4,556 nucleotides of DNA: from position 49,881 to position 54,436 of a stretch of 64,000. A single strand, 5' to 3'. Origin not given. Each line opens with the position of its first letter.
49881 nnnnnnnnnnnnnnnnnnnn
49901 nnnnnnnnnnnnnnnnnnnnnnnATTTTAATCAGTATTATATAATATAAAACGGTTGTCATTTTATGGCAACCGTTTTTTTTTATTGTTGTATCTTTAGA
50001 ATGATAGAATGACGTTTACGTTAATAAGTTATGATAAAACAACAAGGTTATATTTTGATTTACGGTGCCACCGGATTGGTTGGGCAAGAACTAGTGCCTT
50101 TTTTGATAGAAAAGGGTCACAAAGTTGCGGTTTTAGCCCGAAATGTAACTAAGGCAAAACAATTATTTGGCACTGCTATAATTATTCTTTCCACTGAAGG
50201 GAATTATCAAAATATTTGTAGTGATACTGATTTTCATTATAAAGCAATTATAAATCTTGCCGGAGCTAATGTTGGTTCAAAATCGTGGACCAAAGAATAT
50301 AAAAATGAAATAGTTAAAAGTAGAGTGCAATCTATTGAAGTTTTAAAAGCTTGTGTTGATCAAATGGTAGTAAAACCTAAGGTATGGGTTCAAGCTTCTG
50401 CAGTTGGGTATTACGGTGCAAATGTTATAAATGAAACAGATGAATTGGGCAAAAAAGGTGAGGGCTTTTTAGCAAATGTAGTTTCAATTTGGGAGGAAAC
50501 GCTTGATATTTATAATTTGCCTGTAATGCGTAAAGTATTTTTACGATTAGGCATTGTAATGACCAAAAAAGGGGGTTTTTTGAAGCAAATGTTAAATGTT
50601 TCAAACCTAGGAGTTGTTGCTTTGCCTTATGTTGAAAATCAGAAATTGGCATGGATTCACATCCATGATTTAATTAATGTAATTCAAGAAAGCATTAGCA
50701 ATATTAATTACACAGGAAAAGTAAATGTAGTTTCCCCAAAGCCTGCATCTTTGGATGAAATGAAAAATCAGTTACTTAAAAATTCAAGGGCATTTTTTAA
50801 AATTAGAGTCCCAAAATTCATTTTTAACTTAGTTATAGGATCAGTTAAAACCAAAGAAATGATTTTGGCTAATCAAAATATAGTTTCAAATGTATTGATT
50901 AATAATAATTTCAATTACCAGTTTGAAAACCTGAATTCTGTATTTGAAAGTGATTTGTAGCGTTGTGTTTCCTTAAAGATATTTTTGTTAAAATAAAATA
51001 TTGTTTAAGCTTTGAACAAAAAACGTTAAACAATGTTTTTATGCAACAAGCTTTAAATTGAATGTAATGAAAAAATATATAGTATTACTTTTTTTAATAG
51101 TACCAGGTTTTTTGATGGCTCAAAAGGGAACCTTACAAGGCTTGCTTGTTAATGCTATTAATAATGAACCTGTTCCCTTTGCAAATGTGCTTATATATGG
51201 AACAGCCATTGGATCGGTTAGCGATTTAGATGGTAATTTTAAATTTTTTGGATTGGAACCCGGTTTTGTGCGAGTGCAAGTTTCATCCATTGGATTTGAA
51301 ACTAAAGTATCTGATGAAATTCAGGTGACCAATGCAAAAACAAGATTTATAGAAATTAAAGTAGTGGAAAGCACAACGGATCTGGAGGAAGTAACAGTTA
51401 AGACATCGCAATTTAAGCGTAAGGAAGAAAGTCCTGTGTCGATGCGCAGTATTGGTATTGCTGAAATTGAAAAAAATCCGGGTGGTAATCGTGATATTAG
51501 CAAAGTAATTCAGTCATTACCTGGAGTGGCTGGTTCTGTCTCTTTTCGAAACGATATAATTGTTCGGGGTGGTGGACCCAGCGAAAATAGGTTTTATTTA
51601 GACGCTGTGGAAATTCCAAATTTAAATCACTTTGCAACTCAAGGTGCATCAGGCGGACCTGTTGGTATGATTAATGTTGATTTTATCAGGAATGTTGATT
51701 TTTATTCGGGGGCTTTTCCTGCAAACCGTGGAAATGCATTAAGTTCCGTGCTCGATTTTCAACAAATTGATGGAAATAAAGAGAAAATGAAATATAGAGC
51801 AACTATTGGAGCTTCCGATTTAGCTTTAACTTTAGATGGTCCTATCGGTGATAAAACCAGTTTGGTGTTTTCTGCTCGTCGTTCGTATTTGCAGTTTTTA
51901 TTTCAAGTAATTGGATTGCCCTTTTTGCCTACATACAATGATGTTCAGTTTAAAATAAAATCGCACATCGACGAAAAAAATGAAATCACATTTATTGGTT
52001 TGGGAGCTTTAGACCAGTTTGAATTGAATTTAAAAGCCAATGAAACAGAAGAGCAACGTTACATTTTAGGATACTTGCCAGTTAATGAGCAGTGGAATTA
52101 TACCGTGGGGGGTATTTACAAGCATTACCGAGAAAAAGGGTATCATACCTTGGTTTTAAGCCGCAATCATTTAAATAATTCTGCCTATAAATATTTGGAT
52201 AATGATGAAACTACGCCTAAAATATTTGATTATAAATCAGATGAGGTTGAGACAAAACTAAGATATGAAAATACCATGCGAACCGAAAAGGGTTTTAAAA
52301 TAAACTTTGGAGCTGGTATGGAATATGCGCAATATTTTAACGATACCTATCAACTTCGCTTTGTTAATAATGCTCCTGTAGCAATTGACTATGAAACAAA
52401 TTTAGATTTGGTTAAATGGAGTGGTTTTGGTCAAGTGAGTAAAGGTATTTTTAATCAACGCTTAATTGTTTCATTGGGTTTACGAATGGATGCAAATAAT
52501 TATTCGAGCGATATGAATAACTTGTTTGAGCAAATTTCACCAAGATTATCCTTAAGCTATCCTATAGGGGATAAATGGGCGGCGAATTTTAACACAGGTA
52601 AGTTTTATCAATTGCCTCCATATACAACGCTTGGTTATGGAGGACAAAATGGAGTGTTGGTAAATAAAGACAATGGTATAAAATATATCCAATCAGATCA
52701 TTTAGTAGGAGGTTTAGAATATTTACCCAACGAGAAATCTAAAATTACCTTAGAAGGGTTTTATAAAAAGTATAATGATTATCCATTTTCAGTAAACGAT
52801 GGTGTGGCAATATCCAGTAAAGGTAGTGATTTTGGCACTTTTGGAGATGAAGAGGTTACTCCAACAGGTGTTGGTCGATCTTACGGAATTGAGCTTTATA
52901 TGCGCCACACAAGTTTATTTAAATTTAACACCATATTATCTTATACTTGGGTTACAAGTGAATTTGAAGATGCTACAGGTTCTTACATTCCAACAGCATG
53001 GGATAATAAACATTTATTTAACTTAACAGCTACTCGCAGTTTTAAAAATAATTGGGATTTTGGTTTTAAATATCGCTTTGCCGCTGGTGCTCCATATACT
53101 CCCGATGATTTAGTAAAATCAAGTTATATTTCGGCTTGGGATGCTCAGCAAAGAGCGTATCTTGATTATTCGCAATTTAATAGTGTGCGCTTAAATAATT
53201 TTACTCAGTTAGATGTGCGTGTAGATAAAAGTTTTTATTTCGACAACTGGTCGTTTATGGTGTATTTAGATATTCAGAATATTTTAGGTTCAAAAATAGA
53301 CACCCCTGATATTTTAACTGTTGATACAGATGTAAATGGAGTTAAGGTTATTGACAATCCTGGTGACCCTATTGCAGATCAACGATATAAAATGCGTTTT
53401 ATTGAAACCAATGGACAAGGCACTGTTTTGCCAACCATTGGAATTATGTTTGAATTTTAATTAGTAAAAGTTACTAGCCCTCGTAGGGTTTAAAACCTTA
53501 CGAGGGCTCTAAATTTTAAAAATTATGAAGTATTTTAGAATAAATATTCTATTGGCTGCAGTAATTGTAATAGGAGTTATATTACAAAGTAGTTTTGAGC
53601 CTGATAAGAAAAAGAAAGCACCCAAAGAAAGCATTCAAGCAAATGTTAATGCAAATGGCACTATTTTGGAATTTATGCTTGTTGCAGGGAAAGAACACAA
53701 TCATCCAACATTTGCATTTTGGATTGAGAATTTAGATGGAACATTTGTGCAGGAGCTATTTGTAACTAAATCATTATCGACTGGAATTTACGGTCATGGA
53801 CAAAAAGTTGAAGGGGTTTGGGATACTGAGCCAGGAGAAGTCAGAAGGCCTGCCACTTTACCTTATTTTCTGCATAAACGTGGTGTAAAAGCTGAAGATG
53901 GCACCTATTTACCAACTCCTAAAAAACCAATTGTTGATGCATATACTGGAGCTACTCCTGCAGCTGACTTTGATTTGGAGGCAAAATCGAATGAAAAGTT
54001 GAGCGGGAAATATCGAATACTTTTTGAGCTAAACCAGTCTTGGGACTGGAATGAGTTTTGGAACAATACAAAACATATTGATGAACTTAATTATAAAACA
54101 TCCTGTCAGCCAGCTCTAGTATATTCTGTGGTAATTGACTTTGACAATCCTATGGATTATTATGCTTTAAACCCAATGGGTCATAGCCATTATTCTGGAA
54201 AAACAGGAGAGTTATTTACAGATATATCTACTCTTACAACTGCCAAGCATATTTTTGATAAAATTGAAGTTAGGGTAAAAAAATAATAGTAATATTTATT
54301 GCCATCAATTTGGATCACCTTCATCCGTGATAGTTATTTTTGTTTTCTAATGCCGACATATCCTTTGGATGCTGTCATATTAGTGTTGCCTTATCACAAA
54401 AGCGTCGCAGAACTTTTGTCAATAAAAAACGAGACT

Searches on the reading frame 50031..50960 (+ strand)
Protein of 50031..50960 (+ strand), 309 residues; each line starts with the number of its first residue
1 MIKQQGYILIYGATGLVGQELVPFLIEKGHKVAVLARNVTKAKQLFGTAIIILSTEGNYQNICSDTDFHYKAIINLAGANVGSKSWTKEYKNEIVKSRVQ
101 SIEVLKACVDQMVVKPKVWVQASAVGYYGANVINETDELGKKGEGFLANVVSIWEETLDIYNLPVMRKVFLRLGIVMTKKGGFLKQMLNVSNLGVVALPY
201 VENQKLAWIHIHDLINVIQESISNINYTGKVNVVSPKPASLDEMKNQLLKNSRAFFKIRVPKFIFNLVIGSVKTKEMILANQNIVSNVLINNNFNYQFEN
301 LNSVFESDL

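Call 66: search_protein_families(library=pfam, proteins=[window:50031-50960:+], max_evalue=0.00001)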
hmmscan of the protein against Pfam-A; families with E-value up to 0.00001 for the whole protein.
window:50031-50960:+ (309 aa): 1 family
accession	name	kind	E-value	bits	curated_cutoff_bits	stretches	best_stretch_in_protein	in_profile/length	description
PF01370.27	Epimerase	-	2.7e-12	47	20.9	1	8-147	1-143/240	NAD dependent epimerase/dehydratase family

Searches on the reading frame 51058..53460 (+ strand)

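Call 7: search_protein_families(library=pfam, proteins=[window:51058-53460:+])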
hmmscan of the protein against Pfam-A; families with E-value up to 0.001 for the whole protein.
window:51058-53460:+ (800 aa): 3 families
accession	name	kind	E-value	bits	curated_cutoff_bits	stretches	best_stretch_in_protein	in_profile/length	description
PF13715.12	CarbopepD_reg_2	-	3.5e-15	56.2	32.2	1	27-114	2-88/88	CarboxypepD_reg-like domain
PF13620.12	CarboxypepD_reg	-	1.4e-11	45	32.3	1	25-100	1-79/82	Carboxypeptidase regulatory-like domain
PF07715.20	Plug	-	1.1e-08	35.9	23.9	1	122-225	2-100/107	TonB-dependent Receptor Plug Domain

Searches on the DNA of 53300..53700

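Call 55: search_with_rna_model(model_id=R1, source=window, start=53300, end=53700, filters=off, max_evalue=10, show_alignments=1)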
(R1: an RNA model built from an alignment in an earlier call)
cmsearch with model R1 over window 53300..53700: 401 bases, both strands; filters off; matches with E-value up to 10: 10.
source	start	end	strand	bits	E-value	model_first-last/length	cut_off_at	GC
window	53434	53513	+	17.1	0.00083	1-87/87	no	0.34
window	53309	53392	-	5.9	0.2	1-87/87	no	0.32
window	53548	53612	+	5.2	0.28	1-87/87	no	0.31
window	53425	53442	-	3.3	0.7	1-87/87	no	0.44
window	53457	53527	-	2.5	1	1-87/87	no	0.31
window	53639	53698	+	1.1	2.1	1-87/87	no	0.37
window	53519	53536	+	1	2.1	55-72/87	no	0.11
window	53396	53415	-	0.3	3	1-87/87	no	0.3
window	53532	53593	-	-0.1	3.7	1-87/87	no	0.24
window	53388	53408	+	-0.4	4.2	1-87/87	no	0.24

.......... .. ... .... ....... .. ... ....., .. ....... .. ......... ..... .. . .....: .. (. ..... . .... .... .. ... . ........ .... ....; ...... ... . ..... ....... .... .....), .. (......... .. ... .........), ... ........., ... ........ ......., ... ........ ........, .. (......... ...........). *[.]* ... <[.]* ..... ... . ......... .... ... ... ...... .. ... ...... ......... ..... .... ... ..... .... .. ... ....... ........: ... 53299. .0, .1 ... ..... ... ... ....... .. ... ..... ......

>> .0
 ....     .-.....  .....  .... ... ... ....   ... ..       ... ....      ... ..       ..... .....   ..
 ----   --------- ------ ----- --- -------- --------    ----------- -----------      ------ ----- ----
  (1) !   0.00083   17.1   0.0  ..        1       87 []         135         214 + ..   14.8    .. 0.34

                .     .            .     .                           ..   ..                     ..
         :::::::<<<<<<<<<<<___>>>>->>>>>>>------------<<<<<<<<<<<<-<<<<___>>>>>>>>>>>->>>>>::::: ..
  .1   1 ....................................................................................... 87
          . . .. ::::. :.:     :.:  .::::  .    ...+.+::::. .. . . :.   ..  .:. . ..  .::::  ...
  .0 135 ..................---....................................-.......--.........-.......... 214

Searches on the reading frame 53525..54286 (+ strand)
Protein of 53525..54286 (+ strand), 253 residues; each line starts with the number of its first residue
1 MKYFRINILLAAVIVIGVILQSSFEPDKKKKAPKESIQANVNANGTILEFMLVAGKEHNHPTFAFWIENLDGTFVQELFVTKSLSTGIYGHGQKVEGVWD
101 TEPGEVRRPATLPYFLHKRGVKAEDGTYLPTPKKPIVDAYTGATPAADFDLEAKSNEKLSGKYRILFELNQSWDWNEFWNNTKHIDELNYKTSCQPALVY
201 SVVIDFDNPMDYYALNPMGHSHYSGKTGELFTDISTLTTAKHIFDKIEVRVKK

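Call 7: search_protein_families(library=pfam, proteins=[window:53525-54286:+])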
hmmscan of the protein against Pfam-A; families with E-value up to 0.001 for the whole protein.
window:53525-54286:+ (253 aa): 0 families

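Call 14: find_encoding_contigs(protein=window:53525-54286:+, flank=4000, max_places=10)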
Protein window:53525-54286:+ (253 aa): no gene with exactly this product is on record in the collection.

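Call 24: find_homologous_proteins(query=window:53525-54283:+, max_evalue=0.00001)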
Query window:53525-54283:+ (253 aa): 1950 proteins with E <= 0.00001 among 2303 candidates; the best 120 are listed.
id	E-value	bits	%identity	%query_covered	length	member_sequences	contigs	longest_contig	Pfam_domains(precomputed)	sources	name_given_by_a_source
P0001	1.3e-170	583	100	100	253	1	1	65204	-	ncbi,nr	ncbi:MAG: hypothetical protein JEZ09_00810 [Salinivirgaceae bacterium]|nr:hypothetical protein [Sali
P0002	1.5e-123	429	71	100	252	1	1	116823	-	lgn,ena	-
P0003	1.5e-120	419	72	100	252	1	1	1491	-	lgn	-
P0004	5.4e-118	411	70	97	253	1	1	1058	-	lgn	-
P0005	2.7e-102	360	61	99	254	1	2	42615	-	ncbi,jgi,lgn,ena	ncbi:MAG: hypothetical protein WCX31_15770 [Salinivirgaceae bacterium]|jgi:hypothetical protein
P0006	9.2e-100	351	58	100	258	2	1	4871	-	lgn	-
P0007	7.2e-99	348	58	99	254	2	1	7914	-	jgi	-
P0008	1.7e-98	347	63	91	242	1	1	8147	-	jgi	jgi:hypothetical protein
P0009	4.6e-98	346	63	91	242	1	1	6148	-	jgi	jgi:hypothetical protein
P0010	3.7e-97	343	58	99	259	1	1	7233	-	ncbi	-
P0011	5.2e-97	342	57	99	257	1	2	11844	-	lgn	-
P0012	7.4e-97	342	58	99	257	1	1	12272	-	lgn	-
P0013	1.4e-94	334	57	100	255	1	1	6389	-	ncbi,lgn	-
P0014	1.2e-92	328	56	99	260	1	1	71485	-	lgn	-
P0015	8.9e-92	325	55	98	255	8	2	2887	-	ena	-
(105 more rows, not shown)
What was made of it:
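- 53525..54286 (+): Upstream 253-aa hypothetical gene, identical to JEZ09_00810 of a Salinivirgaceae MAG. Used as the synteny anchor. Call 24.
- The source is a single-sample MAG contig (call 24).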

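Call 25: find_encoding_contigs(protein=P0002, flank=6000, max_places=4)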
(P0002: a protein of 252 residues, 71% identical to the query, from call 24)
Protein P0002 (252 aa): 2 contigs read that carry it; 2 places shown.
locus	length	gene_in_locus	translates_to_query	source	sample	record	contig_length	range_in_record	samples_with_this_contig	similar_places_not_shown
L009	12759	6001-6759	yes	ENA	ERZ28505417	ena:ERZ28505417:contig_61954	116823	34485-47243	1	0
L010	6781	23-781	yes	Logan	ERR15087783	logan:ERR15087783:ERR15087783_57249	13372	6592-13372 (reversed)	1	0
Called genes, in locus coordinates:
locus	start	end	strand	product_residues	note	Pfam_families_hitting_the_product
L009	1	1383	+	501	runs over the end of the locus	PF00221:Lyase_aromatic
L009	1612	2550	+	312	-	PF01370:Epimerase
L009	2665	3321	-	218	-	-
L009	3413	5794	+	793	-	PF13620:CarboxypepD_reg, PF13715:CarbopepD_reg_2, PF07715:Plug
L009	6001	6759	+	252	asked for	-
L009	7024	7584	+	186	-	-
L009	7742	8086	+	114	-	PF07085:DRTGG (weak), PF02603:Hpr_kinase_N (weak)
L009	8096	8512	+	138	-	PF13581:HATPase_c_2, PF02518:HATPase_c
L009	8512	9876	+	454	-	PF00037:Fer4 (weak), PF13237:Fer4_10, PF14697:Fer4_21, PF12838:Fer4_7, PF13187:Fer4_9, PF00037:Fer4, PF02906:Fe_hyd_lg_C, PF04060:FeS, +6 more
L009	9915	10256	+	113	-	PF07085:DRTGG, PF02603:Hpr_kinase_N (weak)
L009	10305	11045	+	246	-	PF02811:PHP, PF13263:PHP_C (faint)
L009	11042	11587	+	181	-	PF02518:HATPase_c, PF13589:HATPase_c_3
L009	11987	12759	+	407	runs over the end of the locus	-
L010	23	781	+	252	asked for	-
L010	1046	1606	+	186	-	-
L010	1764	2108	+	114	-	PF07085:DRTGG (weak), PF02603:Hpr_kinase_N (weak)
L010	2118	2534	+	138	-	PF13581:HATPase_c_2, PF02518:HATPase_c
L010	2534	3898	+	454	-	PF00037:Fer4 (weak), PF13237:Fer4_10, PF14697:Fer4_21, PF12838:Fer4_7, PF13187:Fer4_9, PF00037:Fer4, PF02906:Fe_hyd_lg_C, PF04060:FeS, +6 more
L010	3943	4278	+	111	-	PF07085:DRTGG, PF02603:Hpr_kinase_N (weak)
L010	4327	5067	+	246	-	PF02811:PHP, PF13263:PHP_C (faint)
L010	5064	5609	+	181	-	PF02518:HATPase_c, PF13589:HATPase_c_3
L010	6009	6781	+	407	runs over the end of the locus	-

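Call 26: find_encoding_contigs(protein=P0005, flank=6000, max_places=4)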
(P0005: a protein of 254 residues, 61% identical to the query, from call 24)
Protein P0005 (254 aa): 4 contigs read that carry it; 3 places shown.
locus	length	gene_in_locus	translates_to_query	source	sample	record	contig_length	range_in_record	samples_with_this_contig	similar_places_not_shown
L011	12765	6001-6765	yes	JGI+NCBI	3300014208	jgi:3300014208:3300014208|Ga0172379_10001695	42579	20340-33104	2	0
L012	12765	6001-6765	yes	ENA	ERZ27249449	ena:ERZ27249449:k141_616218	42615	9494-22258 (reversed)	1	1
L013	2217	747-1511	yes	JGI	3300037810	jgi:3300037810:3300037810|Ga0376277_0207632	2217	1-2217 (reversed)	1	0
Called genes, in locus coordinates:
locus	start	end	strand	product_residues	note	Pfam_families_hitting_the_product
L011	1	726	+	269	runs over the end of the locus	PF02517:Rce1-like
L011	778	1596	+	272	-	-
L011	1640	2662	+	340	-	PF01841:Transglut_core, PF04473:DUF553 (weak)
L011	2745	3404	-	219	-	PF13463:HTH_27 (faint)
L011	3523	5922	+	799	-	PF13620:CarboxypepD_reg, PF13715:CarbopepD_reg_2, PF07715:Plug, PF00593:TonB_dep_Rec_b-barrel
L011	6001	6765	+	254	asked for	-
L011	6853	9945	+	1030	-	PF14870:PSII_BNR (faint), PF07494:Reg_prop (faint), PF00512:HisKA, PF02518:HATPase_c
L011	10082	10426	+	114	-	-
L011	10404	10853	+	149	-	PF13581:HATPase_c_2, PF02518:HATPase_c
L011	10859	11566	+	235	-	PF13237:Fer4_10, PF12838:Fer4_7, PF13187:Fer4_9, PF25160:LdpA_Fe-S-bd (weak), PF00037:Fer4, PF12837:Fer4_6, PF14697:Fer4_21 (weak), PF02906:Fe_hyd_lg_C, +4 more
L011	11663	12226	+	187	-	PF04060:FeS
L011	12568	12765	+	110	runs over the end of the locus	PF07085:DRTGG (weak), PF02603:Hpr_kinase_N (weak)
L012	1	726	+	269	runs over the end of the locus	PF02517:Rce1-like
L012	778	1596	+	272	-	-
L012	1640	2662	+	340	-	PF01841:Transglut_core, PF04473:DUF553 (weak)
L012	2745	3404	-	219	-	PF13463:HTH_27 (faint)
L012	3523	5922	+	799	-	PF13620:CarboxypepD_reg, PF13715:CarbopepD_reg_2, PF07715:Plug, PF00593:TonB_dep_Rec_b-barrel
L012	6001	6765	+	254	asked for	-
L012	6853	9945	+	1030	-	PF14870:PSII_BNR (faint), PF07494:Reg_prop (faint), PF00512:HisKA, PF02518:HATPase_c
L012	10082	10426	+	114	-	-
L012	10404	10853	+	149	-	PF13581:HATPase_c_2, PF02518:HATPase_c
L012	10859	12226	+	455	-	PF13237:Fer4_10, PF12838:Fer4_7, PF13187:Fer4_9, PF00037:Fer4 (weak), PF12837:Fer4_6, PF14697:Fer4_21 (weak), PF02906:Fe_hyd_lg_C, PF04060:FeS, +3 more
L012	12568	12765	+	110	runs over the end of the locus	PF07085:DRTGG (weak), PF02603:Hpr_kinase_N (weak)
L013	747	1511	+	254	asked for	-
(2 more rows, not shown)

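Call 27: find_encoding_contigs(protein=P0001, flank=6000, max_places=4)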
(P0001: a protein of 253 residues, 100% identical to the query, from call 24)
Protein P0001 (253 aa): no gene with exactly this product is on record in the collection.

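Call 77: find_encoding_contigs(protein=P0014, flank=5000, max_places=2)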
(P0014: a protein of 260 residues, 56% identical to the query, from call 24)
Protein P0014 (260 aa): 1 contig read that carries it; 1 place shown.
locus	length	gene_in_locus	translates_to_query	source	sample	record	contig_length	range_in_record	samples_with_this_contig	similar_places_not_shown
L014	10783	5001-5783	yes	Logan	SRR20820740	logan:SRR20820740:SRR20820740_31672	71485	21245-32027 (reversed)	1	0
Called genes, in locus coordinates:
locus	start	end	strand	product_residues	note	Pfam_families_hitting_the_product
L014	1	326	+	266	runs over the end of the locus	PF06966:DUF1295, PF02544:Steroid_dh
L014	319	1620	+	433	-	PF00875:DNA_photolyase, PF03441:FAD_binding_7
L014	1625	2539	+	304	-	PF01370:Epimerase, PF13460:NAD_binding_10 (weak), PF08338:DUF1731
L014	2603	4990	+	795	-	PF13620:CarboxypepD_reg, PF13715:CarbopepD_reg_2, PF07715:Plug, PF00593:TonB_dep_Rec_b-barrel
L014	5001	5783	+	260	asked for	-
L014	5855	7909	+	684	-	PF23446:LysM1_NFP_LYK (faint), PF01476:LysM (weak), PF23577:LysM_RLK (faint), PF01476:LysM, PF01094:ANF_receptor (weak), PF13458:Peripla_BP_6 (faint)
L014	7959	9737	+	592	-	PF03600:CitMHS, PF02080:TrkA_C, PF00939:Na_sulph_symp, PF03600:CitMHS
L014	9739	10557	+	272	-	PF00459:Inositol_P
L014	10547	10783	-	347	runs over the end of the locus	PF01180:DHO_dh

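Call 78: find_encoding_contigs(protein=P0012, flank=5000, max_places=2)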
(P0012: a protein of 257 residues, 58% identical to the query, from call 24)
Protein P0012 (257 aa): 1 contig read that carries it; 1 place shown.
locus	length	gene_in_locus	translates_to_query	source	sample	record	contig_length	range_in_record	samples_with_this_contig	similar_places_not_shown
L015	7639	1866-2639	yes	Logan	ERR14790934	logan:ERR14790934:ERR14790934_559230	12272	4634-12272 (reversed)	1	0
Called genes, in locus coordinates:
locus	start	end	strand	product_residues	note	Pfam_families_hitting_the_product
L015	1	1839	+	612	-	?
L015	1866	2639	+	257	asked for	-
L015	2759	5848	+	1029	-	PF07494:Reg_prop (faint), PF00512:HisKA, PF02518:HATPase_c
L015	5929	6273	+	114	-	-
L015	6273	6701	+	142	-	PF13581:HATPase_c_2, PF02518:HATPase_c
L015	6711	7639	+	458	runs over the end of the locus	PF13237:Fer4_10, PF12838:Fer4_7, PF13187:Fer4_9, PF25160:LdpA_Fe-S-bd (weak), PF00037:Fer4 (weak), PF12837:Fer4_6 (weak), PF02906:Fe_hyd_lg_C, PF04060:FeS, +2 more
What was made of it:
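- Relatives carry a 186-aa gene (L009/L010, call 25) or a 1030-aa kinase (L011/L012/L015, calls 26, 78).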
